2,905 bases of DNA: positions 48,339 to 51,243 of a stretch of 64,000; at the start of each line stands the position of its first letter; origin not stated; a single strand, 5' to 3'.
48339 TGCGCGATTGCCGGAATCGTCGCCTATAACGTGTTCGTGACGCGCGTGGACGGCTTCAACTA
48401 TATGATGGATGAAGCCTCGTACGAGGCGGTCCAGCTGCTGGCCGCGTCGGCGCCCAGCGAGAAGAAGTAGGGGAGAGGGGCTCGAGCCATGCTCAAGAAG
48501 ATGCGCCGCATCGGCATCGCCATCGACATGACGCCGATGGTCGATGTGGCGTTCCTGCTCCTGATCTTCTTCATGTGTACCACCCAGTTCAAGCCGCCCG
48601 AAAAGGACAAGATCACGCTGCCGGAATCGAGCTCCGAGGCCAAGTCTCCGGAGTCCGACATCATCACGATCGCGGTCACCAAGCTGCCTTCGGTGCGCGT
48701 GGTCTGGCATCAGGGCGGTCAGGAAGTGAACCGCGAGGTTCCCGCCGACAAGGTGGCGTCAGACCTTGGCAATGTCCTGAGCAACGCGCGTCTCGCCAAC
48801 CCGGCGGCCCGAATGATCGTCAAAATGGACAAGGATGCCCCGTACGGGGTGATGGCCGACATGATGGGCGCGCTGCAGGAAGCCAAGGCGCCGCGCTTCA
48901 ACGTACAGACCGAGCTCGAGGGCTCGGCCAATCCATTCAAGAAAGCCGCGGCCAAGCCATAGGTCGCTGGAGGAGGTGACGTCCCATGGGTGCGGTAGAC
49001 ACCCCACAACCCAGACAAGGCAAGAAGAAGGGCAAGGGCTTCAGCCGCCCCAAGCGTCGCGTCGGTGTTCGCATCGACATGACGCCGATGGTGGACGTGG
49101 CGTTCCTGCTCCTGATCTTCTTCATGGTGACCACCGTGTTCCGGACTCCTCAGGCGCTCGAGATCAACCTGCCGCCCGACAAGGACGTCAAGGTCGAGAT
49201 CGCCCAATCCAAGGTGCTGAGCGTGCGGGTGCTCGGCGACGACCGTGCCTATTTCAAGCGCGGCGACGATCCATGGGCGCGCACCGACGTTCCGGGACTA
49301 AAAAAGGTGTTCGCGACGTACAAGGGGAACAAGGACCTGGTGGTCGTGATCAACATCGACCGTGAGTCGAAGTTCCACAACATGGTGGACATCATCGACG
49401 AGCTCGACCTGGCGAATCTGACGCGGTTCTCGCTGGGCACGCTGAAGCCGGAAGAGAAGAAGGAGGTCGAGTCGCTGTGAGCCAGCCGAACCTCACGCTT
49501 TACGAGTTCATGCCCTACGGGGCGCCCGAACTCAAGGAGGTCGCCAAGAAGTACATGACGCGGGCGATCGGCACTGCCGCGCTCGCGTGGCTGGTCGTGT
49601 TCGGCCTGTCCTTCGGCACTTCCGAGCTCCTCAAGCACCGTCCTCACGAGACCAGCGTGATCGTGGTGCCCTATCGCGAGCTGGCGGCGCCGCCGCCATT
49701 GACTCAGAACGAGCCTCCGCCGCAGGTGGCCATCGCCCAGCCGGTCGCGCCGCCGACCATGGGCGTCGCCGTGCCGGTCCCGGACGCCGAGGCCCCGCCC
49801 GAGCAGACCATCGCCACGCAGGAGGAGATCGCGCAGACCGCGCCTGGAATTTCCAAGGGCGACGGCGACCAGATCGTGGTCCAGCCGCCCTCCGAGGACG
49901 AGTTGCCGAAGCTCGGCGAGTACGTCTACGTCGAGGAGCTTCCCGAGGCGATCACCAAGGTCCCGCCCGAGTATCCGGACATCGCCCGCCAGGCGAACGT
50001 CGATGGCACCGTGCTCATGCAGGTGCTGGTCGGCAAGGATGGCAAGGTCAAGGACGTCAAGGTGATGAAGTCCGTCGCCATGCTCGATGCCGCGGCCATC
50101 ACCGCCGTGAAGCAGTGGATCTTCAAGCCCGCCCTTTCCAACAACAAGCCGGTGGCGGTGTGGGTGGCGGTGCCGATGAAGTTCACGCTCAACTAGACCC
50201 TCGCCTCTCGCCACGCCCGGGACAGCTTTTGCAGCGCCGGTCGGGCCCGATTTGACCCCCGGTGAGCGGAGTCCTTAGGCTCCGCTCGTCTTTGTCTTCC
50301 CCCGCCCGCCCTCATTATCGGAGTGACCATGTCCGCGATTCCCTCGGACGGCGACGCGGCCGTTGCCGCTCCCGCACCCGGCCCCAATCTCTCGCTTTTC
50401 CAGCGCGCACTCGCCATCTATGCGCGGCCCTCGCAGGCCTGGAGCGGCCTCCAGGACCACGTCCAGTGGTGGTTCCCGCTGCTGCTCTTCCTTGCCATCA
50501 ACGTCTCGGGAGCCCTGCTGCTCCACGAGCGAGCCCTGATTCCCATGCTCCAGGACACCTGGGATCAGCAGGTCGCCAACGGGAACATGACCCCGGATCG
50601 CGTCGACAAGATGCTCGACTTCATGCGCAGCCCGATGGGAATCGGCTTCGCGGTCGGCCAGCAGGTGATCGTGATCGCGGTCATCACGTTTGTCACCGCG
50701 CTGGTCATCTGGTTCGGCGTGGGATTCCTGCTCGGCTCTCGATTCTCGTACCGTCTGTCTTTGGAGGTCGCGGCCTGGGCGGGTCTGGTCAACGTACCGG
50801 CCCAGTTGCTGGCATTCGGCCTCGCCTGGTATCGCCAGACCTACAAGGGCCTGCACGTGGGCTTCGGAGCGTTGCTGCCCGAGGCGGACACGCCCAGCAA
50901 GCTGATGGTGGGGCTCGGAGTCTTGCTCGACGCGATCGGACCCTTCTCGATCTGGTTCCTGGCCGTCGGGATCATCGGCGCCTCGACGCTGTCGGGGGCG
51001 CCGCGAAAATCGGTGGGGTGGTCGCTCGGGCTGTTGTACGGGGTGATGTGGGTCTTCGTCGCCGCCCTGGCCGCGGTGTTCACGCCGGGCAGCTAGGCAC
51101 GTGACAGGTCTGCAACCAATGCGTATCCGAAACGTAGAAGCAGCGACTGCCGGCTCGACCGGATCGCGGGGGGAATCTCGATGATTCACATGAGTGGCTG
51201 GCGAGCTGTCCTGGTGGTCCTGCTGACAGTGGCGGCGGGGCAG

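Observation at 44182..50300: Eight-gene Ton operon: PstS-like lipoprotein, secreted TPR protein, two STAS proteins, then ExbB-ExbD-ExbD-TonB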

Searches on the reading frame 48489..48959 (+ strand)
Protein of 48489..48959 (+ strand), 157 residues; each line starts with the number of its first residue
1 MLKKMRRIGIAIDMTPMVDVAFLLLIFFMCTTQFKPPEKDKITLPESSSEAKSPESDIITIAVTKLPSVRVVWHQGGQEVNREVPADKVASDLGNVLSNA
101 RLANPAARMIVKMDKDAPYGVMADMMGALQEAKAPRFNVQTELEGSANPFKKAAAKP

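Call 6: search_protein_families(library=pfam, proteins=[window:48489-48959:+], max_evalue=0.01)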
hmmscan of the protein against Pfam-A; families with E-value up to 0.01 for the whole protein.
window:48489-48959:+ (157 aa): 1 family
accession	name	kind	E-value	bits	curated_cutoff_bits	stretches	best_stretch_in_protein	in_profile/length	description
PF02472.21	ExbD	-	2.4e-24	86.3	25.4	1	11-142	7-126/128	Biopolymer transport protein ExbD/TolR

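Call 33: search_protein_families(library=ncbifam, proteins=[window:48489-48959:+], max_evalue=0.001)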
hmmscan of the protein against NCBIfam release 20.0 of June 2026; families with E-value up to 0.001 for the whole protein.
window:48489-48959:+ (157 aa): 4 families
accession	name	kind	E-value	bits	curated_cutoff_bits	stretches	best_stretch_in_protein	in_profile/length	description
TIGR02801.1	tolR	equivalog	2.4e-15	57.3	127.3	1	12-141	5-128/129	protein TolR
TIGR02803.1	ExbD_1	equivalog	2.4e-05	24.4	152.95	1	12-132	4-111/122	TonB system transport protein ExbD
NF008429.0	PRK11267.1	equivalog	7.8e-05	22.7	216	1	12-132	18-125/141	TonB system transport protein ExbD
NF008248.0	PRK11024.1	equivalog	0.00074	19.6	162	1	4-132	8-130/142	colicin uptake protein TolR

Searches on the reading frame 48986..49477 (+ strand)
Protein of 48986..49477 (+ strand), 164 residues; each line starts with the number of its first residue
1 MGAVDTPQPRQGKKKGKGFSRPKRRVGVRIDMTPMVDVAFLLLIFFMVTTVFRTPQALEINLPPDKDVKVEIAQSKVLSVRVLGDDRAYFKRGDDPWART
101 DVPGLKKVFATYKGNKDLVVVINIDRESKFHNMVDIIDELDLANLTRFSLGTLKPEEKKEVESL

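Call 6: search_protein_families(library=pfam, proteins=[window:48986-49477:+], max_evalue=0.01)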
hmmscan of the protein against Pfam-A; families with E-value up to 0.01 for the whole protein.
window:48986-49477:+ (164 aa): 1 family
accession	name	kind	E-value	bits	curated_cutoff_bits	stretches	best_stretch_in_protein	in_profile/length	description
PF02472.21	ExbD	-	9.4e-25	87.6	25.4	1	28-152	6-125/128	Biopolymer transport protein ExbD/TolR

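Call 33: search_protein_families(library=ncbifam, proteins=[window:48986-49477:+], max_evalue=0.001)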
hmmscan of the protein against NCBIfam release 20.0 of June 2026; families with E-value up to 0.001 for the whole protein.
window:48986-49477:+ (164 aa): 5 families
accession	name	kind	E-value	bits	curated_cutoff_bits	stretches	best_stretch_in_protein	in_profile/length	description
TIGR02801.1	tolR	equivalog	1.2e-14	55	127.3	1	30-152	5-128/129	protein TolR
TIGR02804.1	ExbD_2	equivalog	6.3e-08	33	123.45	1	30-144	4-111/121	TonB system transport protein ExbD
NF008429.0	PRK11267.1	equivalog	8.4e-08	32.4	216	1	30-148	18-130/141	TonB system transport protein ExbD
TIGR02803.1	ExbD_1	equivalog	1.2e-06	28.6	152.95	1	30-148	4-116/122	TonB system transport protein ExbD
NF008248.0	PRK11024.1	equivalog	2.9e-05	24.2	162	1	21-70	7-55/142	colicin uptake protein TolR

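Call 75: search_solved_structures(query=window:48986-49477:+, max_evalue=0.01, show_alignments=1)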
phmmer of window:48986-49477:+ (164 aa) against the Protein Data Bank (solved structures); distinct sequences matched with E-value up to 0.01: 5.
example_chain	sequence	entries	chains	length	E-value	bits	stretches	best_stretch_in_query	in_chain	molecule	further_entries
6tyi_Y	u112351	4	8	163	2.1e-06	30.5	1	30-150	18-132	Biopolymer transport protein ExbD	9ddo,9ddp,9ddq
7ajq_F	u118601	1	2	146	0.0001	25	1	30-150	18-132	Biopolymer transport protein ExbD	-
9ddm_Y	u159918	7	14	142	0.0049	19.5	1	20-84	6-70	Tol-Pal system protein TolR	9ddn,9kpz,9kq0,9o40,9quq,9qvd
9k49_F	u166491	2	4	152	0.0054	19.4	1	20-84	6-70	Tol-Pal system protein TolR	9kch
8odt_F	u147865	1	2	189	0.0088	18.7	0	20-70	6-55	Tol-Pal system protein TolR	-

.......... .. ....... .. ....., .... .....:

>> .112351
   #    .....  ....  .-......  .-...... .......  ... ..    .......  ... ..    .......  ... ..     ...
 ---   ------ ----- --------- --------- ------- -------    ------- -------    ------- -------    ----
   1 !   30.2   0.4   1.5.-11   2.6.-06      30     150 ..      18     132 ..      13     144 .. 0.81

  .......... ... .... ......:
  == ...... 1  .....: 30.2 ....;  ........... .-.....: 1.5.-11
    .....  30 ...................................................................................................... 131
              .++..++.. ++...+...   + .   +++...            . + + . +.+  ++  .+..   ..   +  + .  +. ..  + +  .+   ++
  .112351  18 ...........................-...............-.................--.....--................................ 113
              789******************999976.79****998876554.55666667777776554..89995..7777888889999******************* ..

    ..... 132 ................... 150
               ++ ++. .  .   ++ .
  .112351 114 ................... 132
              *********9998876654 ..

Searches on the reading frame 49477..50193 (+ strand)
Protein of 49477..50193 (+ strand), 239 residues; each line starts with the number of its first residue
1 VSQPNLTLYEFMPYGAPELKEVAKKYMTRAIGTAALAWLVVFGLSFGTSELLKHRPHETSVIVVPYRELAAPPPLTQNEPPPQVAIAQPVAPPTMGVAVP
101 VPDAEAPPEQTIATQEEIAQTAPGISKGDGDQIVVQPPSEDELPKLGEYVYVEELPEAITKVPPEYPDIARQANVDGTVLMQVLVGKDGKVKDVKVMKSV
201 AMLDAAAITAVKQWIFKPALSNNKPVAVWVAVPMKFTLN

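Call 6: search_protein_families(library=pfam, proteins=[window:49477-50193:+], max_evalue=0.01)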
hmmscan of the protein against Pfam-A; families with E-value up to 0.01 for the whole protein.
window:49477-50193:+ (239 aa): 1 family
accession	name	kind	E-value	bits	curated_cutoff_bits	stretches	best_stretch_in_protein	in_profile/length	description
PF03544.19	TonB_C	-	6.5e-22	78.2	24.6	1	163-238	2-79/79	Gram-negative bacterial TonB protein C-terminal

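Call 33: search_protein_families(library=ncbifam, proteins=[window:49477-50193:+], max_evalue=0.001)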
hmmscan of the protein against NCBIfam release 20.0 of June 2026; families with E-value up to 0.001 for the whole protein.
window:49477-50193:+ (239 aa): 5 families
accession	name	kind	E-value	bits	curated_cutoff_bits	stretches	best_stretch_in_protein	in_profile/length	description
TIGR01352.1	tonB_Cterm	subfamily_domain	4.2e-16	59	27.1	1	164-239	1-76/76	TonB family protein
NF038079.1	TonB_sider_MxcH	equivalog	1.1e-10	40.3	925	1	156-238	2-85/792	TonB-dependent siderophore myxochelin receptor MxcH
NF008082.0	PRK10819.1-3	equivalog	3.9e-05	23.6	265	1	65-219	65-223/242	TonB system transport protein TonB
NF008083.0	PRK10819.1-4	equivalog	0.00018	21.6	448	1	154-221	151-220/239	TonB system transport protein TonB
NF047760.1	LIC10042_TonB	equivalog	0.00053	20.1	100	1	165-217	86-140/156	LIC_10042 family TonB-like protein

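Call 74: search_solved_structures(query=window:49477-50193:+, max_evalue=0.001)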
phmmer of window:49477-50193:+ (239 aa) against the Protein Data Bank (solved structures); distinct sequences matched with E-value up to 0.001: 9.
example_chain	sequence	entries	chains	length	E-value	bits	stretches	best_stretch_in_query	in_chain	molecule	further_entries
6i97_D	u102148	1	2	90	7.3e-07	32.2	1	162-228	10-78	Protein TonB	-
6fip_A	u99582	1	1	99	9.2e-07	31.9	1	161-228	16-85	Protein TonB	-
2k9k_A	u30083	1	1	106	0.00019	24.3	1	158-226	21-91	TonB2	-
5lw8_A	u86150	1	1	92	0.0003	23.6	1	163-214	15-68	Protein TonB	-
9ddz_A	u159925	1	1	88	0.00038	23.3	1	164-217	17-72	Protein TonB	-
6sly_A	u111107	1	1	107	0.00038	23.3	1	163-214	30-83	Protein TonB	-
9dc4_T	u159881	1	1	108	0.00063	22.6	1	163-217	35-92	Protein TonB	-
1u07_A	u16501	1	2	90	0.00082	22.2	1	156-221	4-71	TonB protein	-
2gsk_B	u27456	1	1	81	0.00099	22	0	156-221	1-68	protein TONB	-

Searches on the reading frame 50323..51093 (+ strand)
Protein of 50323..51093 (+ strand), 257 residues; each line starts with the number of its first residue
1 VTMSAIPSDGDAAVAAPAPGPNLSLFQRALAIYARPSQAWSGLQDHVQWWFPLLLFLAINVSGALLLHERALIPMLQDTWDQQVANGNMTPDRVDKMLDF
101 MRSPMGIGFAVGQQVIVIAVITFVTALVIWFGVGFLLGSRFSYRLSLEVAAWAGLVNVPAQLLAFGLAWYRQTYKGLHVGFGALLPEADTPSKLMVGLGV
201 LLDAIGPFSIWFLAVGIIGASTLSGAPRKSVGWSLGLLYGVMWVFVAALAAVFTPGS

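Call 6: search_protein_families(library=pfam, proteins=[window:50323-51093:+], max_evalue=0.01)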
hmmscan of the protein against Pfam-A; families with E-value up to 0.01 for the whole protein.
window:50323-51093:+ (257 aa): 0 families

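Call 33: search_protein_families(library=ncbifam, proteins=[window:50323-51093:+], max_evalue=0.001)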
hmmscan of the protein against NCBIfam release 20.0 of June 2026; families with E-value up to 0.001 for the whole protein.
window:50323-51093:+ (257 aa): 1 family
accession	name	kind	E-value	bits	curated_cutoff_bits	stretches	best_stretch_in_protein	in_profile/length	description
NF052650.1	YknW_fam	equivalog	3.5e-05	23.4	110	1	32-231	20-199/213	YknW family membrane protein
